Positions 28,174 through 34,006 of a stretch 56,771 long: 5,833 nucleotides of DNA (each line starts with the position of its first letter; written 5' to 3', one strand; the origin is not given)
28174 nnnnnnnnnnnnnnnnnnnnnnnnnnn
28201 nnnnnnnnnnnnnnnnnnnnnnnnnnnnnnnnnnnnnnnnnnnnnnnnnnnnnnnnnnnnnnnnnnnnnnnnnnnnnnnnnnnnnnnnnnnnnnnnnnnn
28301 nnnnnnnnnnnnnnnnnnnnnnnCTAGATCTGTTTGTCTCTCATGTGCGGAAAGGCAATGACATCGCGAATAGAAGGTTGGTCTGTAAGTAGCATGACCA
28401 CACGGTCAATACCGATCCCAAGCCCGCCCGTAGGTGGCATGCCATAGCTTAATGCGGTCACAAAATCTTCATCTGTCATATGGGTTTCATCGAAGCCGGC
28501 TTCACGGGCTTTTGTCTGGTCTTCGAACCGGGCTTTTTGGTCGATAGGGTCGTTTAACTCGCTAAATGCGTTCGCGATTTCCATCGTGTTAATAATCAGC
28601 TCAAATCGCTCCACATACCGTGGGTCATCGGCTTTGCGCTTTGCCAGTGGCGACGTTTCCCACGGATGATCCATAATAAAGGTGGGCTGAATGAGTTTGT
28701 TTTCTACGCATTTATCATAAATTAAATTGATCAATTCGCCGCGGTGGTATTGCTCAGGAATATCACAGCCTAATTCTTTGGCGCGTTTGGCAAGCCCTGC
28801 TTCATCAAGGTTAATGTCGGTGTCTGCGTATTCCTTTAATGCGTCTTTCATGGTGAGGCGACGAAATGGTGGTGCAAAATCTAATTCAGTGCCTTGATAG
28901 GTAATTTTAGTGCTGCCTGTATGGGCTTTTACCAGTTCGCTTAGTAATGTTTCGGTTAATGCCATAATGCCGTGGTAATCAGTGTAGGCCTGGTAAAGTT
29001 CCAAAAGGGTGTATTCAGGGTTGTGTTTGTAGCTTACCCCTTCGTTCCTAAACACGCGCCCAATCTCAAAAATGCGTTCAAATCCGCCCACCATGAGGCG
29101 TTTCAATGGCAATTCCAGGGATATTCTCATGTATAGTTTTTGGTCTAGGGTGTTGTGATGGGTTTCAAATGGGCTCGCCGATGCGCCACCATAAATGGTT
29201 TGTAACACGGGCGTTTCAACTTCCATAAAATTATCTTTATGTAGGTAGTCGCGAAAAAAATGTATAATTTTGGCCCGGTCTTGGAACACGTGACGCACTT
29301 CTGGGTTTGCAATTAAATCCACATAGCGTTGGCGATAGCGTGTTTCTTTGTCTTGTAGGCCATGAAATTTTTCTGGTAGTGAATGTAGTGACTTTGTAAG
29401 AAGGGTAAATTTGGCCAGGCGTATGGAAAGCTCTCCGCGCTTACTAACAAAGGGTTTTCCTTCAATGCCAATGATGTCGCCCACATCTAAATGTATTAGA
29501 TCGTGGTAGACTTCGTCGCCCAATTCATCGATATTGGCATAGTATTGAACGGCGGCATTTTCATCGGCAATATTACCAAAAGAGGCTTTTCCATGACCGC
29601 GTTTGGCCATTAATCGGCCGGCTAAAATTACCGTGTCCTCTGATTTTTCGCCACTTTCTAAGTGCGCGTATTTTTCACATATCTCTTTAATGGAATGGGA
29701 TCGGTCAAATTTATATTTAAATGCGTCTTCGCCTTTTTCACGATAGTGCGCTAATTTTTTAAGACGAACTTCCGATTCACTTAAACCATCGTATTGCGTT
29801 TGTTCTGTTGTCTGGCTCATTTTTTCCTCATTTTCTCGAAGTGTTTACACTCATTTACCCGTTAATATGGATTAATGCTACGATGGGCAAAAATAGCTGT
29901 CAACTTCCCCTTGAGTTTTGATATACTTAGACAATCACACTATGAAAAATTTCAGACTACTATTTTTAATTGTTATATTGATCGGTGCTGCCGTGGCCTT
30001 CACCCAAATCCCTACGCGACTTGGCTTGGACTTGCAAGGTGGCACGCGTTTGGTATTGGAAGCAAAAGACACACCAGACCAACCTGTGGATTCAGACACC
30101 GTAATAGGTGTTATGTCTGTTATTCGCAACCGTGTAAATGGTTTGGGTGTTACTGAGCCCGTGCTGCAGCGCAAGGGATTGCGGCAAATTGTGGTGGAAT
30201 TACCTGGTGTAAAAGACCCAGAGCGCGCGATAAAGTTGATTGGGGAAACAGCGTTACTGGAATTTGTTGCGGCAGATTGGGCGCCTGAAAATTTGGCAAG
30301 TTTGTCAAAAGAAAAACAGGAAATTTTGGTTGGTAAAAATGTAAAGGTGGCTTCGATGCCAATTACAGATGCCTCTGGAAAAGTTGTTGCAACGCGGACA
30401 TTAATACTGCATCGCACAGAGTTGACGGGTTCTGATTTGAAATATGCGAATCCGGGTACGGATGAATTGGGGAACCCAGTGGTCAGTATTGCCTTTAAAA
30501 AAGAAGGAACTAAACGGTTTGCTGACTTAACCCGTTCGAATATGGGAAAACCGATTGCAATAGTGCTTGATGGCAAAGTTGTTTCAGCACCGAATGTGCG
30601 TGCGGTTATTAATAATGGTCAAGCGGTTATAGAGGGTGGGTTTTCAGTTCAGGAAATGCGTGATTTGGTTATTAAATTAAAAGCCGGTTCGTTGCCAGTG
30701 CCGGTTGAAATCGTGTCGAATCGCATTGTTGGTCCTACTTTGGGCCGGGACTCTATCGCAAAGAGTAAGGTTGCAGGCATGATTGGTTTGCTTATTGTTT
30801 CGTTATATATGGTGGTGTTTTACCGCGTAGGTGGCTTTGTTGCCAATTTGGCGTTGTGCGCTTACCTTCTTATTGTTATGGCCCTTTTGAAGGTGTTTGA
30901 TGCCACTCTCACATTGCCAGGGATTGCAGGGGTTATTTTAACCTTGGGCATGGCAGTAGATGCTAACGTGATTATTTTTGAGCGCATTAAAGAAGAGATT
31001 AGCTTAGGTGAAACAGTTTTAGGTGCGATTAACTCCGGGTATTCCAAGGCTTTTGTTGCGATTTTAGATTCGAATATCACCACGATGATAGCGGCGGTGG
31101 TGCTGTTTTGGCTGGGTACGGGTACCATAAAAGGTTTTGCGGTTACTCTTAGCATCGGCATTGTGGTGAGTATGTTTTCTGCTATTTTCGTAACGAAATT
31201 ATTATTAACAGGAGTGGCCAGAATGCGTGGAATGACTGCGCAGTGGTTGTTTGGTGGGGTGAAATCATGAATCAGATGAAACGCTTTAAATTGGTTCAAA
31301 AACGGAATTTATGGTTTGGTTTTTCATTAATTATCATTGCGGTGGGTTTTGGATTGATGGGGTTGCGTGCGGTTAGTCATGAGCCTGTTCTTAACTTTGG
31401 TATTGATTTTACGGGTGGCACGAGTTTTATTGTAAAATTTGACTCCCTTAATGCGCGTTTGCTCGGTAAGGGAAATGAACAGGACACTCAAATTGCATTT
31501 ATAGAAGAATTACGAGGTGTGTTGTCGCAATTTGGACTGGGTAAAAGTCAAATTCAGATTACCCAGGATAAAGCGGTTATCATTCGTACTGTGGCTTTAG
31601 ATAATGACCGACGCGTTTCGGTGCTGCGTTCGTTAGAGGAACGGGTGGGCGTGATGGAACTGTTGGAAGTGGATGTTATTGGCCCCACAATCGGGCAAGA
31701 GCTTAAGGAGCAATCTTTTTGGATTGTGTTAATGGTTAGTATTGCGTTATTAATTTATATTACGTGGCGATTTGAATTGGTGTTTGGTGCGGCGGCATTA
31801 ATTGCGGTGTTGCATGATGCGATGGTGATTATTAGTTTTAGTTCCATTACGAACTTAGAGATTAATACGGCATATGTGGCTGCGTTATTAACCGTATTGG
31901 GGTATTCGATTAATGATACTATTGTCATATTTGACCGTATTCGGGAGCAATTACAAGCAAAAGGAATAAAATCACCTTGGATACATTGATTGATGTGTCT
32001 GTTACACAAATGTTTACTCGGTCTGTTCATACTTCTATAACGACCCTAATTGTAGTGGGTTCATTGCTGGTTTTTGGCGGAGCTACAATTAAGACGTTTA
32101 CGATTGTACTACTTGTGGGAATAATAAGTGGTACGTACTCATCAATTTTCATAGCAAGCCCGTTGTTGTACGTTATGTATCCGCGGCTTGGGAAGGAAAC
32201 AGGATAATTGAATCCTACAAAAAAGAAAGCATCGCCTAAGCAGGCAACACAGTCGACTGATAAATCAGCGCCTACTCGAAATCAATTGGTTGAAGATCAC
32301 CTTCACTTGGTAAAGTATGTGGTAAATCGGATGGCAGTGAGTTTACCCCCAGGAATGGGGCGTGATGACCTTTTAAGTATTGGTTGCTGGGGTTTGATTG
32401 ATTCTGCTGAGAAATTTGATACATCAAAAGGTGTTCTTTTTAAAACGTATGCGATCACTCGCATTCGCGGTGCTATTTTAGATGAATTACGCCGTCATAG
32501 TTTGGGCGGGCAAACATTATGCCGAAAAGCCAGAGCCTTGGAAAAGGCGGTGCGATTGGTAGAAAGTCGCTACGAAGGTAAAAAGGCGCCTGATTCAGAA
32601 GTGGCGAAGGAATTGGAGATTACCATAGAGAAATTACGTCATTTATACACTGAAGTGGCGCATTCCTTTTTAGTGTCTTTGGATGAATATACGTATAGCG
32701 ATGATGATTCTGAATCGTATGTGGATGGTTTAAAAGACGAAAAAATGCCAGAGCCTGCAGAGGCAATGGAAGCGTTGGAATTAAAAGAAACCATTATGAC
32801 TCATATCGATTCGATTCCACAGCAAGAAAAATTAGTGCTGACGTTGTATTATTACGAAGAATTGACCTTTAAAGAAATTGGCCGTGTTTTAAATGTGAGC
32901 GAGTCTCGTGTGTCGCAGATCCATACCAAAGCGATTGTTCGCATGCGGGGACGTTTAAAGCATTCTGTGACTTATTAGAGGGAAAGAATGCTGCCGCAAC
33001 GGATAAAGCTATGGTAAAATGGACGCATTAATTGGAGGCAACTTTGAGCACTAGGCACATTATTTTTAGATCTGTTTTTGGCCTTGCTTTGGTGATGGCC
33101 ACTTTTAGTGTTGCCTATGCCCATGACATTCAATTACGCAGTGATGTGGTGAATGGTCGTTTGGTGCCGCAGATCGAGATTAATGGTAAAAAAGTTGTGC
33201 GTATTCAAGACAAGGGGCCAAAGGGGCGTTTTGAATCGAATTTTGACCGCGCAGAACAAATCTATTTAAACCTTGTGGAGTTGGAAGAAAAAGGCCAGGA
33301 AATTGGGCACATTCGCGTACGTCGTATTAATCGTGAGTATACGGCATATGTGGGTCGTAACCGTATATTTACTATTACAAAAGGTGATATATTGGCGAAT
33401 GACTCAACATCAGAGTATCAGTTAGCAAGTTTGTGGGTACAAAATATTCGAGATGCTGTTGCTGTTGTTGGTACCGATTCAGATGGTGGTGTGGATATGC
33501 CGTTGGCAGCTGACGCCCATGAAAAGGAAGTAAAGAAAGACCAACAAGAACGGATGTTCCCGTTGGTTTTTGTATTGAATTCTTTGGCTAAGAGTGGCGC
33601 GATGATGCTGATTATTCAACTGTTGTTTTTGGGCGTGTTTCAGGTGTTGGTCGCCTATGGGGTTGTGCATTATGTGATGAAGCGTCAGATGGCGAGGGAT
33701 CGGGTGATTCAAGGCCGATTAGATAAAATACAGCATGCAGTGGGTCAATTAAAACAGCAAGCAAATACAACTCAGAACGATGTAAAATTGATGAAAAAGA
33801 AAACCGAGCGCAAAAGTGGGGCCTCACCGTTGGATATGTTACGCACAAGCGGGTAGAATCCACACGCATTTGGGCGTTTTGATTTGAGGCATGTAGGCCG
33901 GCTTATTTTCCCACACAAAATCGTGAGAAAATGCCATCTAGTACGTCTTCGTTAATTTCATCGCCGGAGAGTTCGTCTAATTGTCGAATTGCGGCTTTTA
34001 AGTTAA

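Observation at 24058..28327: Cassette of two large paralogous helical proteins flanking two small ORFs, all with strong ribosome-binding sites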

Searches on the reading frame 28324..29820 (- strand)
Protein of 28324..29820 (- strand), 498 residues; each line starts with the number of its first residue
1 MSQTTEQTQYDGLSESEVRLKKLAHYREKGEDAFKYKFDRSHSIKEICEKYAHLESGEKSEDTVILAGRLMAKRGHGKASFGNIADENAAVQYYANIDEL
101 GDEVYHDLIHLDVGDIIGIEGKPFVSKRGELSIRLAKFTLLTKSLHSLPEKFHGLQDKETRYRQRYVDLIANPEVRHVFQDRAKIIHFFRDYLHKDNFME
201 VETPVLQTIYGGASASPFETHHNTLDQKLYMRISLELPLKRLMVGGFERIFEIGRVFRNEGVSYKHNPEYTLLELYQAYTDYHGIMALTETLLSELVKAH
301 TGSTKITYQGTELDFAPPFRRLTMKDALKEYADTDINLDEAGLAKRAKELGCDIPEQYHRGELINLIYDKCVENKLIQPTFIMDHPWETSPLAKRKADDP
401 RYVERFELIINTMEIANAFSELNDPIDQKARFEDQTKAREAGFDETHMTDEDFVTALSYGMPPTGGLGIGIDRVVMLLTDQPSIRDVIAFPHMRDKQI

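Call 12: find_related_loci(query=window:28324-29820:-, collection=genome_contigs, flank=10000)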
Query window:28324-29820:- (498 aa) in genome_contigs; peptide patterns used: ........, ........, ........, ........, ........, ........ (x = any residue, [..] = any of these).
32 stretches matched a pattern; 22 encode a relative of the query (tblastn E <= 1e-3); 22 distinct loci.
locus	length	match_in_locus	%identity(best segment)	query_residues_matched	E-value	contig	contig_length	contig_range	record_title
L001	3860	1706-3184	60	1-496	0e+0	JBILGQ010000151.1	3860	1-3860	MAG: Candidatus Marinamargulisbacteria bacterium isolate ME2016-09-28_3300042471_group7_bin20 Rohwer_bin1465_scaffold_36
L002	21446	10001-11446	59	14-496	0e+0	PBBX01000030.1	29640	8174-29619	MAG: bacterium isolate SP4154 MHASMcontig_1612353, whole genome shotgun sequence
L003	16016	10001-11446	60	11-493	0e+0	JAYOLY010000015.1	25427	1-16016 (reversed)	MAG: Rickettsiales bacterium isolate 139571_S172_metabat_bins_2.tsv.073 NODE_1681_length_25427_cov_4.641061, whole genom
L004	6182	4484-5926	53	15-497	8e-171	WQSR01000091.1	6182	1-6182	MAG: Defluviitaleaceae bacterium isolate Co191P3bin17 JGI24695J34938_10007837, whole genome shotgun sequence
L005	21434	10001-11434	53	15-494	6e-167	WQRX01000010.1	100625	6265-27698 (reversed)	MAG: Defluviitaleaceae bacterium isolate Co191P1bin64 JGI24694J35173_10000042, whole genome shotgun sequence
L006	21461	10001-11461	52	6-494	2e-162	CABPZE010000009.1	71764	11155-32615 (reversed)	MAG TPA_asm: uncultured Anaerotruncus sp. isolate MGYG-HGUT-00371 genome assembly, contig: GUT_GENOME008042_9, whole gen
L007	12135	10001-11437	53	14-494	8e-160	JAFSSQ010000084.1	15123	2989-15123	MAG: Clostridia bacterium isolate RGIG3437 Goat_Rumen.Co__c2759150, whole genome shotgun sequence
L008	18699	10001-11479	49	1-494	2e-152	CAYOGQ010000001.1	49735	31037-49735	MAG TPA_asm: uncultured Ruminococcus sp. isolate SRP263991_co1_27 genome assembly, contig: NODE_658_length_49735_cov_5.5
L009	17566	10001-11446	50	11-494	9e-151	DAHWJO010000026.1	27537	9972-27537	MAG TPA_asm: Sulfobacillus sp. isolate clean1957 NODE_26_length_27537_cov_9.381937, whole genome shotgun sequence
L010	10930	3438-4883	50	11-494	2e-150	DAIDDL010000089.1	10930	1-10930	MAG TPA_asm: Sulfobacillus sp. isolate clean5091 NODE_89_length_10930_cov_69.518751, whole genome shotgun sequence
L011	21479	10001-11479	51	1-494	3e-147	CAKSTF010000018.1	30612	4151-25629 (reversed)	MAG: uncultured Eubacteriales bacterium isolate REFINED_METABAT215_TOP10_CONTIGS_1500_ASSEMBLY_K77_MERGED__Hadza_PheChl_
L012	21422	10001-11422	46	14-494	4e-144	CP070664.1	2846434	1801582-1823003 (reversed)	MAG: candidate division WOR-3 bacterium isolate bin77 chromosome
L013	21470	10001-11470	50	3-494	2e-143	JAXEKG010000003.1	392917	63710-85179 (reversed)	MAG: Eubacteriales bacterium isolate SUG2854 k141_307352, whole genome shotgun sequence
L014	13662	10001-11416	48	19-497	1e-142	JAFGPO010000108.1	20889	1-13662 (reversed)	MAG: candidate division WOR-3 bacterium isolate Zod_Metabat.699 k87_9975413, whole genome shotgun sequence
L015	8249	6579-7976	48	30-494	1e-139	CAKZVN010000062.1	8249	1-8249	MAG: uncultured Litorilinea sp. isolate N1_Bin_METABAT__82_1 genome assembly, contig: c_000000399190, whole genome shotg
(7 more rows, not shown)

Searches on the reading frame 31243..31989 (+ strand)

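Call 14: search_protein_families(library=pfam, proteins=[window:31243-31989:+], max_evalue=0.001)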
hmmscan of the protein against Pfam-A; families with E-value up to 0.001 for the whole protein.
window:31243-31989:+ (248 aa): 2 families
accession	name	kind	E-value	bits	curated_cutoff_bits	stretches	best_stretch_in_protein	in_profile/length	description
PF02355.23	SecD_SecF_C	-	1.1e-34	119.9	20.5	1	137-240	12-115/189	Protein export membrane protein SecD/SecF, C-terminal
PF07549.19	Sec_GG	-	8.6e-07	28.7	20.3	1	50-67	8-25/28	SecD/SecF GG Motif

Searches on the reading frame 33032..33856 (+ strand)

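Call 14: search_protein_families(library=pfam, proteins=[window:33032-33856:+], max_evalue=0.001)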
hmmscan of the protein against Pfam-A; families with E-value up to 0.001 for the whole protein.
window:33032-33856:+ (274 aa): 0 families

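Call 16: search_protein_families(library=ncbifam, proteins=[window:33032-33856:+], max_evalue=0.001)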
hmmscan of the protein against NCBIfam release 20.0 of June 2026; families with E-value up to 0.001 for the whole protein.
window:33032-33856:+ (274 aa): 0 families

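Call 31: search_protein_families(library=phrogs, proteins=[window:33032-33856:+], max_evalue=0.1)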
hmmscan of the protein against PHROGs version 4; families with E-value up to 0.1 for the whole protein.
window:33032-33856:+ (274 aa): 1 family
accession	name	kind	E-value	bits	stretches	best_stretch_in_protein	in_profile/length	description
phrog_18064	-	unknown function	0.04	15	1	103-150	64-105/137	-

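Call 32: search_protein_families(library=padloc, proteins=[window:33032-33856:+], max_evalue=0.1)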
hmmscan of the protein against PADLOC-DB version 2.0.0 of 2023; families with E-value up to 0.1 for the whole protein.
window:33032-33856:+ (274 aa): 0 families
